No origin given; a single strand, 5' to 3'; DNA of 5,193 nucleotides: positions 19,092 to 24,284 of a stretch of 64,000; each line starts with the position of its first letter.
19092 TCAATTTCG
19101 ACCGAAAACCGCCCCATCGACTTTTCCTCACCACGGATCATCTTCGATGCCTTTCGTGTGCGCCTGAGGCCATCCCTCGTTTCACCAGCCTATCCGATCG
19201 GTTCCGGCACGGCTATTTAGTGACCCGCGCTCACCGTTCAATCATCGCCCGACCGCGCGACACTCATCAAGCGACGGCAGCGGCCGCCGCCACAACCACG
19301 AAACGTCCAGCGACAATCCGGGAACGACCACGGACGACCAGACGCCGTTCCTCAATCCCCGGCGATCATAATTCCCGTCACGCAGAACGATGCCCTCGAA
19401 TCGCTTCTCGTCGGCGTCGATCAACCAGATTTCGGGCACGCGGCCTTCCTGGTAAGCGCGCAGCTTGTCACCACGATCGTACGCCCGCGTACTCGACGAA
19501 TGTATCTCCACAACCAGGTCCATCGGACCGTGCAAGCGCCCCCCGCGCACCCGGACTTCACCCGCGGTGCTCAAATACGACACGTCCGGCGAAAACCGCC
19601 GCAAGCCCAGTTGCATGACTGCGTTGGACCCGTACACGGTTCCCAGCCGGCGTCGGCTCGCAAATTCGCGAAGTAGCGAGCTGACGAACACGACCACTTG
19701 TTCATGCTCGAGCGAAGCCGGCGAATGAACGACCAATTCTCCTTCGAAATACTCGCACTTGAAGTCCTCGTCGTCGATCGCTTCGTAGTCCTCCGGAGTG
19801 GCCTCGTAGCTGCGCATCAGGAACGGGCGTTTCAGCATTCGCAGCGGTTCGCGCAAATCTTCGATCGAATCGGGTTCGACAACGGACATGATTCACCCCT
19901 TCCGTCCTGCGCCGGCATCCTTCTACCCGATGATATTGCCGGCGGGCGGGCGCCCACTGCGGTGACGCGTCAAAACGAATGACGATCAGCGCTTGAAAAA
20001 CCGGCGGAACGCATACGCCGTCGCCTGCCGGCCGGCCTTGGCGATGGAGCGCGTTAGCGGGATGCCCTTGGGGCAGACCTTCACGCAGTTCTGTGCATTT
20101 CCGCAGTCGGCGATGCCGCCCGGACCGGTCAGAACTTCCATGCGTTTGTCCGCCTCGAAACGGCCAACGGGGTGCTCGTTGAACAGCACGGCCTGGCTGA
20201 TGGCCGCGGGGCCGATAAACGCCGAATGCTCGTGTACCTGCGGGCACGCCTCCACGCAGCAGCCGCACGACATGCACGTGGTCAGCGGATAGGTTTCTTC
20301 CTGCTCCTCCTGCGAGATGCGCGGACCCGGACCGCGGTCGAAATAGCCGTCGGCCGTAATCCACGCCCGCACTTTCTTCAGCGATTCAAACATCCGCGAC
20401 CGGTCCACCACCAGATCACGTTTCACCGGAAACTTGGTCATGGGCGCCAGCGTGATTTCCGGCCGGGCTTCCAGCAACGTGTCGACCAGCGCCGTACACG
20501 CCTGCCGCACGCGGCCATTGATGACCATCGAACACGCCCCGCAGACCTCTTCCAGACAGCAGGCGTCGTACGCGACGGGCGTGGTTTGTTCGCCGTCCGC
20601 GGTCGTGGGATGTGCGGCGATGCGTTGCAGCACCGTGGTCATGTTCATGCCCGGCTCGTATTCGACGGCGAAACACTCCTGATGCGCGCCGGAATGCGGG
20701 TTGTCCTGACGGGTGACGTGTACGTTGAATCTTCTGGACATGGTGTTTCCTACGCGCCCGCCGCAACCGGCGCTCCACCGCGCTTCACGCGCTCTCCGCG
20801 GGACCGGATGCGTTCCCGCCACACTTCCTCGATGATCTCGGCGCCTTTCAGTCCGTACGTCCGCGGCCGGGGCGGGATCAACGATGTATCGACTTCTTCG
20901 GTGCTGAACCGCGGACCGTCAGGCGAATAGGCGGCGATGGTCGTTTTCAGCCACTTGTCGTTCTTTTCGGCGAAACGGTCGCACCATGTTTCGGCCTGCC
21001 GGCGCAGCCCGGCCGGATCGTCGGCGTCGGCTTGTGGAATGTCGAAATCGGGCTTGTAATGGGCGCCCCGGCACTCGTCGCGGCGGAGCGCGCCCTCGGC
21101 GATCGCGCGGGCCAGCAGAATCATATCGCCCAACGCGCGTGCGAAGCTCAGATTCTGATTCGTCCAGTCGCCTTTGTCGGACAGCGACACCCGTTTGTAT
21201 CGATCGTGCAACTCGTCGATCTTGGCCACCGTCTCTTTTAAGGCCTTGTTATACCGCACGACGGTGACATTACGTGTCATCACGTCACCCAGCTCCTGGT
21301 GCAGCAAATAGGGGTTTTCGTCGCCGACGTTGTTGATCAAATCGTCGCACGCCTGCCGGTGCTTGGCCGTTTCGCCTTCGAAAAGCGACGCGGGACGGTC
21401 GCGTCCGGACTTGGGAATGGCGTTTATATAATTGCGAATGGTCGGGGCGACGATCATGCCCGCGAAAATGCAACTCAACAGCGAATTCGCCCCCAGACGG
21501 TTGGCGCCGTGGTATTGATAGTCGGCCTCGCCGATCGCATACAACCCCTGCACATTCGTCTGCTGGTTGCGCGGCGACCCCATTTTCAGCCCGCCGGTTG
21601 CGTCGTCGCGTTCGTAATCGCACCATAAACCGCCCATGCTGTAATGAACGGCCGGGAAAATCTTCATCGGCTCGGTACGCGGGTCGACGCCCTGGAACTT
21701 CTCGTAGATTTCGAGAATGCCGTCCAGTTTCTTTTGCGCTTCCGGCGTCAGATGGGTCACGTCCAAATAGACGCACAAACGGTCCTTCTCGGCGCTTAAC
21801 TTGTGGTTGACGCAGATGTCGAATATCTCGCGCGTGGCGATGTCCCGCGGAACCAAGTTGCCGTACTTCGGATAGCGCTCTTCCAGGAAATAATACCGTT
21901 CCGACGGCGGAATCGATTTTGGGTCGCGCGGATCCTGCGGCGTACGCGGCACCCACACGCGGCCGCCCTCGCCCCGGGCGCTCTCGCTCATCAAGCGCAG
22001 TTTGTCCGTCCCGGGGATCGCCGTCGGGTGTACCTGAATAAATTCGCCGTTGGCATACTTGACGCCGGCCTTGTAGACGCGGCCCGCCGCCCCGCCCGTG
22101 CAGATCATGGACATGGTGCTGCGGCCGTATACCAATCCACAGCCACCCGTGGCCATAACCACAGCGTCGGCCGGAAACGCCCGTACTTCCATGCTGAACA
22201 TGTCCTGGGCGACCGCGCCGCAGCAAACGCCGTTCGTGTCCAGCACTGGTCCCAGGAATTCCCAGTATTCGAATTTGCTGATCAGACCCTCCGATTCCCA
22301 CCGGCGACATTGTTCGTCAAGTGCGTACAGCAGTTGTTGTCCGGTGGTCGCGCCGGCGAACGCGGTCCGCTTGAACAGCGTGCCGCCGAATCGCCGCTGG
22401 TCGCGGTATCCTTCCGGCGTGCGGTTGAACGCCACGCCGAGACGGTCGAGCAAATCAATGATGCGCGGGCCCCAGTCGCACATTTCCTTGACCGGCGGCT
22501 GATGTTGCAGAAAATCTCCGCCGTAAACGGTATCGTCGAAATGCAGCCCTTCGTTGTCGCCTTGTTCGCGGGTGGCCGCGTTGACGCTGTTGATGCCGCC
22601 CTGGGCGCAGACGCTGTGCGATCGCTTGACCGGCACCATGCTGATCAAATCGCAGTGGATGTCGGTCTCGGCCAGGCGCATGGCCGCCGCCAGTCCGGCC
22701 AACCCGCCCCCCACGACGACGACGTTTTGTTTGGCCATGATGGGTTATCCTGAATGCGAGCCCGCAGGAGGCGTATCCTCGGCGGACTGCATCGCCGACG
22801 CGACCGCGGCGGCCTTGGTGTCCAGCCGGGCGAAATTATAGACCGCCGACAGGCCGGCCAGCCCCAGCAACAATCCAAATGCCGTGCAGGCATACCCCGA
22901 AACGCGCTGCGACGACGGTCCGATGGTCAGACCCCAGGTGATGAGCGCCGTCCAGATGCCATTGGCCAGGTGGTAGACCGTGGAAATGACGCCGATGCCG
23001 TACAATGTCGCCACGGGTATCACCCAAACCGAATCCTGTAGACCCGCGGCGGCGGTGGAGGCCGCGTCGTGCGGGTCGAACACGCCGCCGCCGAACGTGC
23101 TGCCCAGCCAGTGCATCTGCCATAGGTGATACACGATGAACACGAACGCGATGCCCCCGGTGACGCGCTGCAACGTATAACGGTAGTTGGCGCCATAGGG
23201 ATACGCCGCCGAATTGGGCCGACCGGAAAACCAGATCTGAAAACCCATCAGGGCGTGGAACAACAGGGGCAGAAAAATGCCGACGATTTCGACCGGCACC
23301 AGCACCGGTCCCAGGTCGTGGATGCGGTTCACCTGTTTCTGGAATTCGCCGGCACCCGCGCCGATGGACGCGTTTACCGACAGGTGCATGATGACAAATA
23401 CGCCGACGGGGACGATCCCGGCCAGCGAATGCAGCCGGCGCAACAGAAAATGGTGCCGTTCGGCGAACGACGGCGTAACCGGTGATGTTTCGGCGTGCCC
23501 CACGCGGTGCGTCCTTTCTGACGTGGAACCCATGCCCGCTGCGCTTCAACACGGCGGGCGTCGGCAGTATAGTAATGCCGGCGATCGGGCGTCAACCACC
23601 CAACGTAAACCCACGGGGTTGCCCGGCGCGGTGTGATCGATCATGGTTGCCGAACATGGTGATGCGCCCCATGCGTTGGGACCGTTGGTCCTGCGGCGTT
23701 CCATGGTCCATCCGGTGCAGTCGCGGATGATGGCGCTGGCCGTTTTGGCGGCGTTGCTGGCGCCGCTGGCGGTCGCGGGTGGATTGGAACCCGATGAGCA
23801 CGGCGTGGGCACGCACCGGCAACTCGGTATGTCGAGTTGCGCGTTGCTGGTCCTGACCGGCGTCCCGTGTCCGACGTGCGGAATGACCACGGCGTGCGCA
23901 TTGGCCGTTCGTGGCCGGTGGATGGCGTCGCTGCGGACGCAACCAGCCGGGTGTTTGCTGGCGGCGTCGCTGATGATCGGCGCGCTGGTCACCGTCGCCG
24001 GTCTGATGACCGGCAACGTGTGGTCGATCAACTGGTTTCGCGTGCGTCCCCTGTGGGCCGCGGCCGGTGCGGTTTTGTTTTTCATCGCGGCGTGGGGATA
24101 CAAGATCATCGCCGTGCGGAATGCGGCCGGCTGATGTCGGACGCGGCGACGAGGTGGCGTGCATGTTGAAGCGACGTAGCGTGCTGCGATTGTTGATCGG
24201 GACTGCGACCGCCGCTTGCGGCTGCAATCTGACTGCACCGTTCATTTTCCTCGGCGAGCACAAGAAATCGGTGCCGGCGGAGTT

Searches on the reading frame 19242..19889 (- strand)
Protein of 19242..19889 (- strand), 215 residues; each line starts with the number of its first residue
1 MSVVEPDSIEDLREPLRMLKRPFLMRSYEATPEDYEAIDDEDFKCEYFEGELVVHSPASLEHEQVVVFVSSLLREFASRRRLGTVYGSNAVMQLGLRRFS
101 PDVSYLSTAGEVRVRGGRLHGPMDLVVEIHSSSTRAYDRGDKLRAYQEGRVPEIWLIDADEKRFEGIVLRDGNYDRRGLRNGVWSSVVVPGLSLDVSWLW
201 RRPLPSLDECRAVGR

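Call 45: search_protein_families(library=pfam, proteins=[window:19242-19889:-], max_evalue=0.0001)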
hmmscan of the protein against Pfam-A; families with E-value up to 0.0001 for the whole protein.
window:19242-19889:- (215 aa): 1 family
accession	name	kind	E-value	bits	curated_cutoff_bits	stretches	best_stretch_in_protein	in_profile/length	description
PF05685.18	Uma2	-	1.3e-32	113.1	27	1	32-196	1-171/172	Putative restriction endonuclease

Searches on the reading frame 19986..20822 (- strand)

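Call 45: search_protein_families(library=pfam, proteins=[window:19986-20822:-], max_evalue=0.0001)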
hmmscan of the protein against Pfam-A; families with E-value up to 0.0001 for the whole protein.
window:19986-20822:- (278 aa): 4 families
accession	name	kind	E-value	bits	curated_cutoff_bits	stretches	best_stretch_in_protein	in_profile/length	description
PF13085.11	Fer2_3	-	1.9e-27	95.8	27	1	34-146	2-107/107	2Fe-2S iron-sulfur cluster binding domain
PF13183.11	Fer4_8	-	2.6e-07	31.5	27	1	180-254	2-68/68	4Fe-4S dicluster domain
PF13534.11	Fer4_17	-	5.6e-07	30.5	22.2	1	183-254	2-60/61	4Fe-4S dicluster domain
PF12838.12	Fer4_7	-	4.2e-06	27.6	27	0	173-195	28-50/52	4Fe-4S dicluster domain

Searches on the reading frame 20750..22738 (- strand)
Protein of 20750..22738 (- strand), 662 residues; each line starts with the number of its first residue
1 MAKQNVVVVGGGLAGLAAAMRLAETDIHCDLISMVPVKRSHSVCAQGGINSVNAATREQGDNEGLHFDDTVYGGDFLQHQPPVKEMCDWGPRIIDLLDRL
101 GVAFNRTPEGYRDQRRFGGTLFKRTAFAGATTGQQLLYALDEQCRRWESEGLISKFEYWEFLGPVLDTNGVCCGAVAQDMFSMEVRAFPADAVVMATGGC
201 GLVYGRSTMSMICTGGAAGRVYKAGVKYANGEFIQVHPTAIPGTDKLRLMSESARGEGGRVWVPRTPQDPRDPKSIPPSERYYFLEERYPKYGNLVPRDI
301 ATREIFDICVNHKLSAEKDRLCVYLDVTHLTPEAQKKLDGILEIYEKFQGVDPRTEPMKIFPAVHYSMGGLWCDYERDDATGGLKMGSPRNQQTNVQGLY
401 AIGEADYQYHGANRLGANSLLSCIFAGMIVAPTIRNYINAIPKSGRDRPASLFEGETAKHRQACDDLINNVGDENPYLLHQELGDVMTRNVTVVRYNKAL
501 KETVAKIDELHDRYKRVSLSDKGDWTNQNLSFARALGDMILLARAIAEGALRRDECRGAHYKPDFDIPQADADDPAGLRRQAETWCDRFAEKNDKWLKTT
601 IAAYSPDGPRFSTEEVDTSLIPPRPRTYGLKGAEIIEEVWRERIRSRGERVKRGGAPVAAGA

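Call 45: search_protein_families(library=pfam, proteins=[window:20750-22738:-], max_evalue=0.0001)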
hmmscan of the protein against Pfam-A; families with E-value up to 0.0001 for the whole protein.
window:20750-22738:- (662 aa): 3 families
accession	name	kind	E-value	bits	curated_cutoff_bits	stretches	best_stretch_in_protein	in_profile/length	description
PF00890.30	FAD_binding_2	-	6.1e-70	236.9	20.4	1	6-420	2-414/414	FAD binding domain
PF02910.25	Succ_DH_flav_C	-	6.1e-32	110.7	20.8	1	480-628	1-130/130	Fumarate reductase flavoprotein C-term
PF07992.20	Pyr_redox_2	-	2.8e-05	24.1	26.1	0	5-65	2-56/291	Pyridine nucleotide-disulphide oxidoreductase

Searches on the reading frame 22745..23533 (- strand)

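Call 45: search_protein_families(library=pfam, proteins=[window:22745-23533:-], max_evalue=0.0001)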
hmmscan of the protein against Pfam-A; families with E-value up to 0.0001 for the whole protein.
window:22745-23533:- (262 aa): 1 family
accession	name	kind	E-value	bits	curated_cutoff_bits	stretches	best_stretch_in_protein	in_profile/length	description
PF01127.27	Sdh_cyt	-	7.2e-07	29.8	25.8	0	119-225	23-120/122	Succinate dehydrogenase/Fumarate reductase transmembrane subunit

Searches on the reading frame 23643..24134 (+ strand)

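Call 45: search_protein_families(library=pfam, proteins=[window:23643-24134:+], max_evalue=0.0001)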
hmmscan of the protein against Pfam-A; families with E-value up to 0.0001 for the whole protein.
window:23643-24134:+ (163 aa): 1 family
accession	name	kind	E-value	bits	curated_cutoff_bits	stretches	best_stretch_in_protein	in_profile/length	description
PF10825.13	DUF2752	-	2.4e-10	40.8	27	1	66-111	1-46/49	Protein of unknown function (DUF2752)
